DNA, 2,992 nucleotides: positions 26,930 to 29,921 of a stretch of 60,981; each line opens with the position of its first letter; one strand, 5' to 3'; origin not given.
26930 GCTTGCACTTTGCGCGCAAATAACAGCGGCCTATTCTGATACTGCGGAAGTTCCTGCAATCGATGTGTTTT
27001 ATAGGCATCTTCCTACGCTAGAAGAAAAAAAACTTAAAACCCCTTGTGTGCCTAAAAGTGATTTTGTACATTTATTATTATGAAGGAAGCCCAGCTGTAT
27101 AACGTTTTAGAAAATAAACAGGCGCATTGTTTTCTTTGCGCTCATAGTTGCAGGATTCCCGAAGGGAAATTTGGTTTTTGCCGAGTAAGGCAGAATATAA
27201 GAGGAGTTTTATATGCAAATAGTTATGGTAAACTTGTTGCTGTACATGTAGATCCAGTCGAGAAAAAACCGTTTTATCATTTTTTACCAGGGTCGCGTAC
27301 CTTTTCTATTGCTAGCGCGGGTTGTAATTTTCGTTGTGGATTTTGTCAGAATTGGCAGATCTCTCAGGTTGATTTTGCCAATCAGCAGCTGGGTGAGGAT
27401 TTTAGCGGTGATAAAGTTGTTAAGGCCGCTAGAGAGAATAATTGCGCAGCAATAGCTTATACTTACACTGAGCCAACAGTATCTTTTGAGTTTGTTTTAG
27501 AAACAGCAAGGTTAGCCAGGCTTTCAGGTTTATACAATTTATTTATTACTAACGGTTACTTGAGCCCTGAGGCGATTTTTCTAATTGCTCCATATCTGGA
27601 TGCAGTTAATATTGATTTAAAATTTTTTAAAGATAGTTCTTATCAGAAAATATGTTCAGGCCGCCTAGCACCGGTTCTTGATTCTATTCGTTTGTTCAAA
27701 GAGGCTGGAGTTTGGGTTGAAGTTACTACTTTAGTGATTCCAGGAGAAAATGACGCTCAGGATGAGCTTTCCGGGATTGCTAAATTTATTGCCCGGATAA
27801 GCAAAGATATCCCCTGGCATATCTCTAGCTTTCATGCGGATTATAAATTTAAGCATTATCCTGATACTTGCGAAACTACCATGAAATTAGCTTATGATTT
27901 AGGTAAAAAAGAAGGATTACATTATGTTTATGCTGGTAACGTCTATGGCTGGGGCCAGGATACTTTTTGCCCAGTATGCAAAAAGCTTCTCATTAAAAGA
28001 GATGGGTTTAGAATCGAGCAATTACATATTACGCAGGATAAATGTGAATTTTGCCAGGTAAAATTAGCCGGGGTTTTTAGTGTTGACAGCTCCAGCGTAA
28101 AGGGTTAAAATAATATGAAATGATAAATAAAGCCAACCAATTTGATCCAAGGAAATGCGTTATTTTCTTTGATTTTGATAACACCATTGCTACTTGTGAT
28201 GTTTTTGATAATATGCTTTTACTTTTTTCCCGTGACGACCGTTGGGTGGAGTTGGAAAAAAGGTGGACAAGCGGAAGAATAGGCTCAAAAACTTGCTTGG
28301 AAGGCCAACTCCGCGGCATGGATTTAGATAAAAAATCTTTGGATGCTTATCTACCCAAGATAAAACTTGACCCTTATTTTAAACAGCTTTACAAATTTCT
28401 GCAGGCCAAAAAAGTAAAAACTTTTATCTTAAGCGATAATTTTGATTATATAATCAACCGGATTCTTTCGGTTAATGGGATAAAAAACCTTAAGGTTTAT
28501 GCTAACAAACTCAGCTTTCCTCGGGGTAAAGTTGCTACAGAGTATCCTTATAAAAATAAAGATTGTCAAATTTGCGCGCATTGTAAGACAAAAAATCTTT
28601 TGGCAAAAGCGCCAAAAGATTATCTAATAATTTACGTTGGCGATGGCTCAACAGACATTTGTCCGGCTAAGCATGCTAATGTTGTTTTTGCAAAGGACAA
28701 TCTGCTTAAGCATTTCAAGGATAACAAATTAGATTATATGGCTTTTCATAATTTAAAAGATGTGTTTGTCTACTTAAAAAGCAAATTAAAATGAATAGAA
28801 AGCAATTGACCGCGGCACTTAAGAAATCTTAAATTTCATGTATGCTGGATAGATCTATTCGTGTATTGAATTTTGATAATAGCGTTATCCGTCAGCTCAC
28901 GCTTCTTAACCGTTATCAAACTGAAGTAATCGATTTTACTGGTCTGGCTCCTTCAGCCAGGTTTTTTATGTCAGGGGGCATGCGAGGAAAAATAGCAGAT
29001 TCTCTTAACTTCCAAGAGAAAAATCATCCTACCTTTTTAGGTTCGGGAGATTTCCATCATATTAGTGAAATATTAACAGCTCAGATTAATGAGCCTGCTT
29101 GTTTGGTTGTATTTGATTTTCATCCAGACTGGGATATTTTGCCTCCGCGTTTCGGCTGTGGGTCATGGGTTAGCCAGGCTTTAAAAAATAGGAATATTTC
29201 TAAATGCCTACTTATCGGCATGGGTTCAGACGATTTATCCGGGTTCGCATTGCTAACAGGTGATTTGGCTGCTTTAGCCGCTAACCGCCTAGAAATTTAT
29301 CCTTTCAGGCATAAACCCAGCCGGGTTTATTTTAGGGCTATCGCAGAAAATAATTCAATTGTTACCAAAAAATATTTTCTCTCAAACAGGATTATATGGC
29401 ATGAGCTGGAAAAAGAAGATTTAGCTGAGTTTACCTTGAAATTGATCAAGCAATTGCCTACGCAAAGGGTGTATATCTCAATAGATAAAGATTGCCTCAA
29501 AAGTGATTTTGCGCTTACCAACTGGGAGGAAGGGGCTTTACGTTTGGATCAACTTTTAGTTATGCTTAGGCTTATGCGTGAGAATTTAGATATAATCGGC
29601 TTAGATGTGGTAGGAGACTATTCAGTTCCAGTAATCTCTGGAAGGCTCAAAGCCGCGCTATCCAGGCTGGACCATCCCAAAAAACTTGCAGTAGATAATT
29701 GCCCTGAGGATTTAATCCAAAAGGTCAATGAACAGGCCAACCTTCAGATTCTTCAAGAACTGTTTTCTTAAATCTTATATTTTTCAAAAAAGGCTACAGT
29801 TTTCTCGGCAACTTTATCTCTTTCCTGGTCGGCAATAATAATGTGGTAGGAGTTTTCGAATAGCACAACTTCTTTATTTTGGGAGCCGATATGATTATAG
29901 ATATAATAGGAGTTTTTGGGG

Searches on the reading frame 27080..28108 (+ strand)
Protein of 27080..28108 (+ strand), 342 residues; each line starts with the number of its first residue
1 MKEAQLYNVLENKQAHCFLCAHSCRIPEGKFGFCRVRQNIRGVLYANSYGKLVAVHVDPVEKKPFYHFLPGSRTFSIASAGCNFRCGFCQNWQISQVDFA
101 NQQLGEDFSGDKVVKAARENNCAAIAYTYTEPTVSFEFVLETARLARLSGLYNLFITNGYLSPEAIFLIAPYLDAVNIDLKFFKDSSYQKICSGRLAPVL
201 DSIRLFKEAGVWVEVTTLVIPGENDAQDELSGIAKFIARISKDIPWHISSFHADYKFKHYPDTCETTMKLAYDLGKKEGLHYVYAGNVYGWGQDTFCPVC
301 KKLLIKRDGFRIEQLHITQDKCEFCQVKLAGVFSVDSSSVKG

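Call 68: search_protein_families(library=pfam, max_evalue=0.00001, proteins=[window:27080-28108:+])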
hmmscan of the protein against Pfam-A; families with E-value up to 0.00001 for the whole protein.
window:27080-28108:+ (342 aa): 1 family
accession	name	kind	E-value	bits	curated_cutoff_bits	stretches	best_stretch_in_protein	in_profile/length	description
PF04055.27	Radical_SAM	-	3.7e-22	79.7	29.5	1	79-227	4-158/166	Radical SAM superfamily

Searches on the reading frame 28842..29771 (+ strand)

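Call 68: search_protein_families(library=pfam, max_evalue=0.00001, proteins=[window:28842-29771:+])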
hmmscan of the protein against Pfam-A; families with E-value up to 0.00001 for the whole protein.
window:28842-29771:+ (309 aa): 1 family
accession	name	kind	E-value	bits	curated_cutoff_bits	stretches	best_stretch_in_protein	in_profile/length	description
PF00491.26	Arginase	-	3e-06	27.3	22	0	181-257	174-253/280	Arginase family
